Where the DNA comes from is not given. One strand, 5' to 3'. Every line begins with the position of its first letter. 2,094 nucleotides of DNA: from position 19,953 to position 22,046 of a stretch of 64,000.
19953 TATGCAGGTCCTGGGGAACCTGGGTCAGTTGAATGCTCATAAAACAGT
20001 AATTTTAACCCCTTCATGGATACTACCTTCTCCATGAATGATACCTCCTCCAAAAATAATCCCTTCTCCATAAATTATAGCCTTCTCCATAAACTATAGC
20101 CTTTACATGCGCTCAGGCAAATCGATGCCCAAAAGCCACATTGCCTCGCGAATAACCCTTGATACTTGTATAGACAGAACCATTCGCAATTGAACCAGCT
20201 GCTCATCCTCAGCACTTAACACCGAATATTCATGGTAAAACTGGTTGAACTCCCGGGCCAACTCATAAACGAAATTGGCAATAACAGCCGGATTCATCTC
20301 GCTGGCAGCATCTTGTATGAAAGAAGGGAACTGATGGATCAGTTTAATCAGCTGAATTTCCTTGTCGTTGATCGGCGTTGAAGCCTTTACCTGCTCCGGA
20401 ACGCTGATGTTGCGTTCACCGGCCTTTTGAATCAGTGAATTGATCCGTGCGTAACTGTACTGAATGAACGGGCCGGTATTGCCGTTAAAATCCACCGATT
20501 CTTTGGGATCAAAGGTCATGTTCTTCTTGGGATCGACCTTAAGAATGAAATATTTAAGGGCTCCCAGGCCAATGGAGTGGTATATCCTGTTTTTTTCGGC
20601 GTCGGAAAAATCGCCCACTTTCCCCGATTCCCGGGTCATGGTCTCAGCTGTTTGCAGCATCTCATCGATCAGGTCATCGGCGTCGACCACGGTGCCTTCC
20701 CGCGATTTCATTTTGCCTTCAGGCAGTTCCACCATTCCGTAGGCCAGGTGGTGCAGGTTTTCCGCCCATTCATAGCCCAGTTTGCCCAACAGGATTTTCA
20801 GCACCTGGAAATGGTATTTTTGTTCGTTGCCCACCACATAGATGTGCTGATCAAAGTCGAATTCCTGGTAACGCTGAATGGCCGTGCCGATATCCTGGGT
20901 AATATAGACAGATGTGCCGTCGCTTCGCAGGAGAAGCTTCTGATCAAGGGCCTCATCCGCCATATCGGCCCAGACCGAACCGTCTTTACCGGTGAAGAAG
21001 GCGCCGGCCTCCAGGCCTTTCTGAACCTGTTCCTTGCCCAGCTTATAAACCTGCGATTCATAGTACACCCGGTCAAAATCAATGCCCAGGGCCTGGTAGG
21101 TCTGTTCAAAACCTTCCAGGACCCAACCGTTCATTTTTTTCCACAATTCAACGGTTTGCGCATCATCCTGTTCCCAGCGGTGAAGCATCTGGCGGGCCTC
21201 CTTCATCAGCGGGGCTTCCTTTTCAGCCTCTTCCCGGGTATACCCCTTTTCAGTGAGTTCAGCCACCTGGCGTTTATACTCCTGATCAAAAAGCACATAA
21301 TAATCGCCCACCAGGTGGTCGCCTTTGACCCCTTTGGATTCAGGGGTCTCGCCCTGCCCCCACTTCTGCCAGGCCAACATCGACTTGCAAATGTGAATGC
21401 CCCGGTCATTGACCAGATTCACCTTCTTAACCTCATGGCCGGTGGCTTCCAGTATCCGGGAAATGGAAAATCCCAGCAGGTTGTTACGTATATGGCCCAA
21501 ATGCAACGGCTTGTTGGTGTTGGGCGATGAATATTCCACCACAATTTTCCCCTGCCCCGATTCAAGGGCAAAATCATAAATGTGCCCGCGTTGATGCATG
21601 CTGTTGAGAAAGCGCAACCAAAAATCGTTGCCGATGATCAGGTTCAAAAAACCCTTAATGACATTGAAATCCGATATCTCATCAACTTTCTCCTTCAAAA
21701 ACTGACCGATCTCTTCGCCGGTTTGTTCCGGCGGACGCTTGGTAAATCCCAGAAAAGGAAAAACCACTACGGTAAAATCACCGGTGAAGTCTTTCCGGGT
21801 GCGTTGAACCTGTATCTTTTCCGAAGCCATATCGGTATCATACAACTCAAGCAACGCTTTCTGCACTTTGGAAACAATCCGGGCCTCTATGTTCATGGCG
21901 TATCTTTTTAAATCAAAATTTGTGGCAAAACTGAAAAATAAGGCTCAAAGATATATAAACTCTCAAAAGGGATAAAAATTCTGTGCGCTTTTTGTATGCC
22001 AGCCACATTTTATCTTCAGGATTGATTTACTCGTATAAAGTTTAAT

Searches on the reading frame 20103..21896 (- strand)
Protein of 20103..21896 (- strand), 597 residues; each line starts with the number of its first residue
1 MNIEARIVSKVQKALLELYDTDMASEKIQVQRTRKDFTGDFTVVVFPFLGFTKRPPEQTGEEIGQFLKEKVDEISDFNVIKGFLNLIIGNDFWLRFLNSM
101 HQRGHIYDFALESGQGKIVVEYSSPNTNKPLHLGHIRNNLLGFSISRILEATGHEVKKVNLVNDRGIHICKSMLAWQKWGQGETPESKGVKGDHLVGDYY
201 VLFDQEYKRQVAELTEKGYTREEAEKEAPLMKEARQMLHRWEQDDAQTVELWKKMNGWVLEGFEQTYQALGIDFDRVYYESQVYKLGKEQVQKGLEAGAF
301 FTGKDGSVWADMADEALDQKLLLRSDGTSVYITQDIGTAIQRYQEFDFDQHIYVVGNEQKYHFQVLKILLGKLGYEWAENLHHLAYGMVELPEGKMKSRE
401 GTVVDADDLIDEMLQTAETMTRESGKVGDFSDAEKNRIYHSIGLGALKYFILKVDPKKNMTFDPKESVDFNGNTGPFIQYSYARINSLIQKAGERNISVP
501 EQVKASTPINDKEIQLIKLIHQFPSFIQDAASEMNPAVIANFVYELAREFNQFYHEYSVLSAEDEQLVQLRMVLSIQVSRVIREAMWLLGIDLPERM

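Call 55: list_cluster_members(proteins=[window:20103-21896:-, window:16958-18235:+, window:29706-32081:+, window:46355-47830:-])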
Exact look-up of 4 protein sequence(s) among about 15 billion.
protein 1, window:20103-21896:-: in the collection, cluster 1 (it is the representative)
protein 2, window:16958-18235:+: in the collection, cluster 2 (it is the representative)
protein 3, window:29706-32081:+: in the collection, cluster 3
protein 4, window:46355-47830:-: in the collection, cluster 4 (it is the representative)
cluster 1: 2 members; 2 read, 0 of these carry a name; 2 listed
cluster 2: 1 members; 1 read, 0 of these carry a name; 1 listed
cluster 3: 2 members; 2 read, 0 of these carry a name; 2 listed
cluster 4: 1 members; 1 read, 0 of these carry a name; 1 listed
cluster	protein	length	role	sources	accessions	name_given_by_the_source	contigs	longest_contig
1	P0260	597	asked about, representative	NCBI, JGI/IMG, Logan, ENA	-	-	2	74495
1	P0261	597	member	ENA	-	-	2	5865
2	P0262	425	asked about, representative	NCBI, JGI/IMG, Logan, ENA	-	-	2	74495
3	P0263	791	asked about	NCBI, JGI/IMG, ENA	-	-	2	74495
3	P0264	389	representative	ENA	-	-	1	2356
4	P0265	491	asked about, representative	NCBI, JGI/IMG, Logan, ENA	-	-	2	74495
